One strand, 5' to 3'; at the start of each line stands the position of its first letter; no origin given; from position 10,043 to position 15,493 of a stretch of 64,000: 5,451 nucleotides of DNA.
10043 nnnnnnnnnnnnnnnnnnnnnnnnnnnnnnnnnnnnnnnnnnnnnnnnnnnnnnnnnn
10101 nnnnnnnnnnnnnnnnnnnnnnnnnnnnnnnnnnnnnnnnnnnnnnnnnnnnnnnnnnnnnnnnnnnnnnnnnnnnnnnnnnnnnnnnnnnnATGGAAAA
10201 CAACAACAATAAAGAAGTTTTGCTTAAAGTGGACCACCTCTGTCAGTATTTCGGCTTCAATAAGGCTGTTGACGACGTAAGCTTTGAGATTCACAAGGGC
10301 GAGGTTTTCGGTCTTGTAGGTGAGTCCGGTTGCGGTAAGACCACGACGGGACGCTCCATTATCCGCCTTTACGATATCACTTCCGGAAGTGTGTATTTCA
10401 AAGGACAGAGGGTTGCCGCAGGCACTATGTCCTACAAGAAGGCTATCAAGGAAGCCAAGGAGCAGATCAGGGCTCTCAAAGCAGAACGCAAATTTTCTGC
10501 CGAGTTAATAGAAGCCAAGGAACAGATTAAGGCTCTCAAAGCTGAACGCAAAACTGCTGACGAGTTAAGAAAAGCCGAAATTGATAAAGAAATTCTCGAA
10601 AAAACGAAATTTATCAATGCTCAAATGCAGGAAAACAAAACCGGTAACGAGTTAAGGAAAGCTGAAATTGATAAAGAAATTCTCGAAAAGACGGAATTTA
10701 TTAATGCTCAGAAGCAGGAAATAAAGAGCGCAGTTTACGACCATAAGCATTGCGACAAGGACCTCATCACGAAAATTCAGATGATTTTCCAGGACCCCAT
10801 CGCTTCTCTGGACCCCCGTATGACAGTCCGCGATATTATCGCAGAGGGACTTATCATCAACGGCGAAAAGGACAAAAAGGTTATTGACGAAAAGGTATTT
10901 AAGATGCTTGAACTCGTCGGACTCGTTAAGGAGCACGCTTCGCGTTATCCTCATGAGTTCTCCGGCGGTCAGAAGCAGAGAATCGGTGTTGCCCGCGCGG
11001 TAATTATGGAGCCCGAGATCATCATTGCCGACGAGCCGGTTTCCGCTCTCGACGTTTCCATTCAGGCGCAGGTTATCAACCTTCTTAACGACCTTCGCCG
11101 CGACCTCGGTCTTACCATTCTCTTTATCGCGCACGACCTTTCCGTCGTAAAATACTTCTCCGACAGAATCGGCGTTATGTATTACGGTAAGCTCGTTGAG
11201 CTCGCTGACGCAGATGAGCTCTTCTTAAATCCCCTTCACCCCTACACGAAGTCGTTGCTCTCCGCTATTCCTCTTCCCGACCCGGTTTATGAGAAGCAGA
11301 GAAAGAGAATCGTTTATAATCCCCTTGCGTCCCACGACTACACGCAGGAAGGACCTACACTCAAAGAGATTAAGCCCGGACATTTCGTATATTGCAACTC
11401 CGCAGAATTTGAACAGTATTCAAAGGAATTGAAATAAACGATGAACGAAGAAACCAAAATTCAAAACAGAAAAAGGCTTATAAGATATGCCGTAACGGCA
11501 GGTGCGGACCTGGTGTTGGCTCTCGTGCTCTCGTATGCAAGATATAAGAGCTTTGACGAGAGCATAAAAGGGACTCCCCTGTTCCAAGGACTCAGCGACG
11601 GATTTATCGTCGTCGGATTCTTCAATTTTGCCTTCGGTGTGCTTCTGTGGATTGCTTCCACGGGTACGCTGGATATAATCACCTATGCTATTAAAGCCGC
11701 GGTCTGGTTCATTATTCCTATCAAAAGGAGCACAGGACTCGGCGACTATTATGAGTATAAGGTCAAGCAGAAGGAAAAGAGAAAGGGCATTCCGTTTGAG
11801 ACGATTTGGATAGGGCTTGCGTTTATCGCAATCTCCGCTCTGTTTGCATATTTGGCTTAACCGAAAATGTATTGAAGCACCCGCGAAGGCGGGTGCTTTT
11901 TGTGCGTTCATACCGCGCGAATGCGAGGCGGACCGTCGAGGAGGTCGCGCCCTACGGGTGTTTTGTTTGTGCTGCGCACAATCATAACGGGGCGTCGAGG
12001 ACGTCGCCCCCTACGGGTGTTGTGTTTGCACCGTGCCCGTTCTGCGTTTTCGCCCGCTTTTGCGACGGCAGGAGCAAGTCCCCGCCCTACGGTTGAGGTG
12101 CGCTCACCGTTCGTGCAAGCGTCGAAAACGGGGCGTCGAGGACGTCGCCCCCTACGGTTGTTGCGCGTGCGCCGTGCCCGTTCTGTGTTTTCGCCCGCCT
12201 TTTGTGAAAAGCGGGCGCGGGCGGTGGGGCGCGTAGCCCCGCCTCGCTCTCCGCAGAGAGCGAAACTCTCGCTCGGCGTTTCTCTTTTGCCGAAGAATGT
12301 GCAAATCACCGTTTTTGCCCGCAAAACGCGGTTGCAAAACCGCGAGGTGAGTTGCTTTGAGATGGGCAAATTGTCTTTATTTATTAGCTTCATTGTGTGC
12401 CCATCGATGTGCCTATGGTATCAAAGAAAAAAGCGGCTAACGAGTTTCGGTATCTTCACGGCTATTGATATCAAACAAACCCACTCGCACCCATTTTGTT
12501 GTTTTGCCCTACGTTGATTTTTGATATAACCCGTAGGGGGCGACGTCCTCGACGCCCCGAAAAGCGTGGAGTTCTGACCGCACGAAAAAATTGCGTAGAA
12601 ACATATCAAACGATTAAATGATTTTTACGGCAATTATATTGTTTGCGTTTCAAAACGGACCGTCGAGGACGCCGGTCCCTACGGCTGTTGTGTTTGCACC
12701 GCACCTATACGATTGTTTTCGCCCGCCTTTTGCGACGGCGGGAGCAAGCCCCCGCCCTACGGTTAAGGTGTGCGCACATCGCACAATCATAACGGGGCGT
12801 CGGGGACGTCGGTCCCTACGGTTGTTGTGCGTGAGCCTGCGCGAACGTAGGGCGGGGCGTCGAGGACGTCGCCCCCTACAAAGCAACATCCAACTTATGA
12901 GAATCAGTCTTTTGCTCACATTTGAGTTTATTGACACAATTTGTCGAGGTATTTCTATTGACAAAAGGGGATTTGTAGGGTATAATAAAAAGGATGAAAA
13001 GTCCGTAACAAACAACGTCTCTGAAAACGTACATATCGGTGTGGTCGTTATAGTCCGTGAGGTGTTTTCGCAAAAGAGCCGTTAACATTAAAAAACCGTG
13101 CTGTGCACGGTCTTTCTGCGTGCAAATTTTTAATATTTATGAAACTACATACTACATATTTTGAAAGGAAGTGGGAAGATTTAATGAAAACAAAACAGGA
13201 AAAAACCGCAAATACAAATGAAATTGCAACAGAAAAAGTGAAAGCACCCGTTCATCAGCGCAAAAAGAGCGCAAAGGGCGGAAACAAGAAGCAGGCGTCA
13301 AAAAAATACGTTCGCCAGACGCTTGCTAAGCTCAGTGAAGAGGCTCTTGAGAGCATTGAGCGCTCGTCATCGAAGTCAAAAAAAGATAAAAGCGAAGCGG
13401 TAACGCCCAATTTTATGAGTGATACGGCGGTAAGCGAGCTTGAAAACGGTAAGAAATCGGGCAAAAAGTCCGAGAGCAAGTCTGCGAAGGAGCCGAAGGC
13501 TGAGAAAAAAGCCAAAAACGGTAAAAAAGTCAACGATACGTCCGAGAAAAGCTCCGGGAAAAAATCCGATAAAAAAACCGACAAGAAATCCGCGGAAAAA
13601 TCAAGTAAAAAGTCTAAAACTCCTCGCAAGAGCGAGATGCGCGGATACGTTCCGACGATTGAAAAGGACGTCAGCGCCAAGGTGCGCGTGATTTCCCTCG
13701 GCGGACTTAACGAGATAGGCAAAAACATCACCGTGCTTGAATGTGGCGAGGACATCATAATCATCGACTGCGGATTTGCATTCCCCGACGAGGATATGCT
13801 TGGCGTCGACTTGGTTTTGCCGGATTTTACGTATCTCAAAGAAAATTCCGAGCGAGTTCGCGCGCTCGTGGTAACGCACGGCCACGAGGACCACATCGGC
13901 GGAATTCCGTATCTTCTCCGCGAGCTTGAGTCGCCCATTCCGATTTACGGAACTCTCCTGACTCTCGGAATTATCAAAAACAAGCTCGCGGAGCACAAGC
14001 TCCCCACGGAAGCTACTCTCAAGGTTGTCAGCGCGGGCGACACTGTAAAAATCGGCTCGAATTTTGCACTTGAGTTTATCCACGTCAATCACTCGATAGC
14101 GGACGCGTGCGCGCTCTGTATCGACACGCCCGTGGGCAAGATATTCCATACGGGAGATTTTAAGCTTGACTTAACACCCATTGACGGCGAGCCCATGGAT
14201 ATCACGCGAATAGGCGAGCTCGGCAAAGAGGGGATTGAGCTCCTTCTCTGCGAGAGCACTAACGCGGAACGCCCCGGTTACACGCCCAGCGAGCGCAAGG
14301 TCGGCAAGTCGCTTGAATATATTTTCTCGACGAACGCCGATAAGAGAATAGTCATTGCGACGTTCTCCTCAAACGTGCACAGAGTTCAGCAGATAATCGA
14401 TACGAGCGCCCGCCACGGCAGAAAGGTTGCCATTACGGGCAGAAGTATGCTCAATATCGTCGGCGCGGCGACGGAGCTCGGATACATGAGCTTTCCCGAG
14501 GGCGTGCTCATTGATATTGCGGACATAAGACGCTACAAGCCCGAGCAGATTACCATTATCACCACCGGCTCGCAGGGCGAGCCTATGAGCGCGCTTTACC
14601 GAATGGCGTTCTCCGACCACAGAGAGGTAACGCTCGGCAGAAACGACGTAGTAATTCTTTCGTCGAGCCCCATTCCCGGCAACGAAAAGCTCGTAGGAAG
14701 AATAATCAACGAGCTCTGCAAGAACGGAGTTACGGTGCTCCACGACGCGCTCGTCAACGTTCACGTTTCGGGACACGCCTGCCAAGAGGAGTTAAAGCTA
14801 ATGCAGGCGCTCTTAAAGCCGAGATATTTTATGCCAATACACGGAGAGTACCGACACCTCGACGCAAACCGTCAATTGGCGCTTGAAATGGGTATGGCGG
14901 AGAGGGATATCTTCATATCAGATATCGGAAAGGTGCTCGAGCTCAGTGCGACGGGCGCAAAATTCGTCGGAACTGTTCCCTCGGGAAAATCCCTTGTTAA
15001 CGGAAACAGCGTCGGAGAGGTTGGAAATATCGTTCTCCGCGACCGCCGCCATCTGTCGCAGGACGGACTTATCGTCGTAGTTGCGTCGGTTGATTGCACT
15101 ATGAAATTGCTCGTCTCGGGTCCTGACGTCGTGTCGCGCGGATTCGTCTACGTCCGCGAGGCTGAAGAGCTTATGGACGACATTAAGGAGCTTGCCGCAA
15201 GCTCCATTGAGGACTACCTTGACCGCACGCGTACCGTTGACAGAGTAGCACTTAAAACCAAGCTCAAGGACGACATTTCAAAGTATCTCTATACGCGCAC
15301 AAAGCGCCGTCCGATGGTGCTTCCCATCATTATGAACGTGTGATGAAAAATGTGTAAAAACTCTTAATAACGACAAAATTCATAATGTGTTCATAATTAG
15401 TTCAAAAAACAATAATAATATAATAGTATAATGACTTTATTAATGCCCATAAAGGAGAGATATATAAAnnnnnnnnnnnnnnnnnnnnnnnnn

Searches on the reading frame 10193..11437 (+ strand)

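Call 76: search_protein_families(library=pfam, proteins=[window:10193-11437:+], max_evalue=0.00001)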
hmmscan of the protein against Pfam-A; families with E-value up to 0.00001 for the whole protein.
window:10193-11437:+ (414 aa): 2 families
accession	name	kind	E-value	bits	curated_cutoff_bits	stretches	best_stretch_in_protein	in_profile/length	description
PF00005.33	ABC_tran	-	5.6e-32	111.7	25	2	173-283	45-136/137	ABC transporter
PF08352.17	oligo_HPY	-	2.4e-08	34.7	27.1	1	335-371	1-39/65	Oligopeptide/dipeptide transporter, C-terminal region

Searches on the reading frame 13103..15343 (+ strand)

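Call 76: search_protein_families(library=pfam, proteins=[window:13103-15343:+], max_evalue=0.00001)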
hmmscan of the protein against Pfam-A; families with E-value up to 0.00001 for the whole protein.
window:13103-15343:+ (746 aa): 5 families
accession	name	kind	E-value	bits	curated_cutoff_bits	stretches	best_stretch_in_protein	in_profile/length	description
PF22505.1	RNase_J_b_CASP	-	1.5e-50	170.6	27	1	414-538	2-126/126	Ribonuclease J, beta-CASP domain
PF17770.6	RNase_J_C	-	8.1e-31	107.5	23.8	1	644-746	1-102/102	Ribonuclease J C-terminal domain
PF12706.13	Lactamase_B_2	-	8.3e-12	45.6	27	1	219-354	3-144/200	Beta-lactamase superfamily domain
PF00753.33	Lactamase_B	-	1.4e-10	41.9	22.7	1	207-353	6-150/196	Metallo-beta-lactamase superfamily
PF07521.17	RMMBL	-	6.8e-10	39.2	21.6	1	552-597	10-57/63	Zn-dependent metallo-hydrolase RNA specificity domain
